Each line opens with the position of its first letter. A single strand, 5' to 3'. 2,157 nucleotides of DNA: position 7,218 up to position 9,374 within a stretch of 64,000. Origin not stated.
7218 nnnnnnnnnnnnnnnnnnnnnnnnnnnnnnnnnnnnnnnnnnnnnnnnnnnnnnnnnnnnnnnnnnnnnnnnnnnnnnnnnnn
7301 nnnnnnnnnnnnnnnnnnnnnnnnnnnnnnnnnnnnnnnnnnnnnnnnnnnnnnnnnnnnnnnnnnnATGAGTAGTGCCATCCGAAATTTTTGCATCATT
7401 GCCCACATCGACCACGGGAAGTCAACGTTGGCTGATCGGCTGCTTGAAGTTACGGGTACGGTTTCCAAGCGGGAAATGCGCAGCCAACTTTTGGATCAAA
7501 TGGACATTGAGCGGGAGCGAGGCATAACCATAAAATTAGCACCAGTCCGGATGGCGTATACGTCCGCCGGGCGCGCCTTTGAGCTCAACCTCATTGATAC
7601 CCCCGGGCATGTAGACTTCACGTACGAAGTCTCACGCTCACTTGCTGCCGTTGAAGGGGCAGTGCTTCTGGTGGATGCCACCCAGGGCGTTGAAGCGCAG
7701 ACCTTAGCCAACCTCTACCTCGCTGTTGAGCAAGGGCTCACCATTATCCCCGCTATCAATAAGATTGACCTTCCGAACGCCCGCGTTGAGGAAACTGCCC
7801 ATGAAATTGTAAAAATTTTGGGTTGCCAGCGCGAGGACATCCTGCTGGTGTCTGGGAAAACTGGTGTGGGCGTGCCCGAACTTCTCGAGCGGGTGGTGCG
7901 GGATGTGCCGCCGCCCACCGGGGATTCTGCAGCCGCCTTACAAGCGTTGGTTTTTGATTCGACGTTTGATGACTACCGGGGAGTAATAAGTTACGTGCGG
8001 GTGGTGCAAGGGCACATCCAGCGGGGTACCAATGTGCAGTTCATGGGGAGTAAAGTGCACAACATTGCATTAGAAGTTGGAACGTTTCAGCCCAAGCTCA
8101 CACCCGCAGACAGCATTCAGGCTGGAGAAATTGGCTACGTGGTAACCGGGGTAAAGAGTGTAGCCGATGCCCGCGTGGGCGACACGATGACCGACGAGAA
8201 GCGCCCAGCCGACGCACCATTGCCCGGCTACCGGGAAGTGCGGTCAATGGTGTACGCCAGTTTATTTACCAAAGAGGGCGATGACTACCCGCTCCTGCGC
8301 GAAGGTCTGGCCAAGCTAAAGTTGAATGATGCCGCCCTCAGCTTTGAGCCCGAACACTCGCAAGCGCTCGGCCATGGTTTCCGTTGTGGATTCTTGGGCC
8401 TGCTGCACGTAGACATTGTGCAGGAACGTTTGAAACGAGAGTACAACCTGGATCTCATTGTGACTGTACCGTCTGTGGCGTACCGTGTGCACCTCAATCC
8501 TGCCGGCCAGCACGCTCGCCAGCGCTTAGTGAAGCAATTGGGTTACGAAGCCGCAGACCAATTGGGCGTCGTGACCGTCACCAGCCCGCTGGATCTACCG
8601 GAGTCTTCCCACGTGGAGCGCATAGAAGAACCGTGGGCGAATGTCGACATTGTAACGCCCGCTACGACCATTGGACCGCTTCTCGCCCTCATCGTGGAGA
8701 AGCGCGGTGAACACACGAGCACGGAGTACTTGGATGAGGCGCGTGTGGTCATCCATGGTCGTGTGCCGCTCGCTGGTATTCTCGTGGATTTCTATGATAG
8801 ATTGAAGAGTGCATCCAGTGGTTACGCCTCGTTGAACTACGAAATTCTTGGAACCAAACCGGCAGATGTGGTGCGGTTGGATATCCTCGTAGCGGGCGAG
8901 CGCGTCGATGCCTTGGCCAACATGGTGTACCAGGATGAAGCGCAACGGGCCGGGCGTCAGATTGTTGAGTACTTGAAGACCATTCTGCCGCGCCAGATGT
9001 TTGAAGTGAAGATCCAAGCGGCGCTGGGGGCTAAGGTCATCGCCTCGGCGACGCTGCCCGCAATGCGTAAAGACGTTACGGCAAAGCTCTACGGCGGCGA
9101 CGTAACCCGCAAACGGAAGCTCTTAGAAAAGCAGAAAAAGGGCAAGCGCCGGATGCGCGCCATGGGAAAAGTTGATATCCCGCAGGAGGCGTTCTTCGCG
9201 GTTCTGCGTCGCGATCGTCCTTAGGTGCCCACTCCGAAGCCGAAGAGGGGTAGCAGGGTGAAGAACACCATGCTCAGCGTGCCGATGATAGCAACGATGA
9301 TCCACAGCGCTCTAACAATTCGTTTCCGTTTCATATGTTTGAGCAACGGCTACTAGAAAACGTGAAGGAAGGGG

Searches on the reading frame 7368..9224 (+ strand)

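Call 52: search_protein_families(library=pfam, proteins=[window:7368-9224:+], max_evalue=0.00001)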
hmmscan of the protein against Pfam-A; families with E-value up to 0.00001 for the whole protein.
window:7368-9224:+ (618 aa): 5 families
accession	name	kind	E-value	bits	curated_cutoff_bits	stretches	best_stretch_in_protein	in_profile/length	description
PF00009.33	GTP_EFTU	-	2.2e-55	187.6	26.5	1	5-181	3-187/188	Elongation factor Tu GTP binding domain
PF06421.17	LepA_C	-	4e-44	149.5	29.7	1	508-614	1-107/107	GTP-binding protein LepA C-terminus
PF00679.30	EFG_C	-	9.6e-17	61.3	27.9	1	419-502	2-84/89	Elongation factor G C-terminus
PF03144.31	GTP_EFTU_D2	-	6.5e-09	36.5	30.3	1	205-275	1-73/73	Elongation factor Tu domain 2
PF22042.2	EF-G_D2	-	8.3e-06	26.3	27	0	191-275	2-82/84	Elongation factor G domain 2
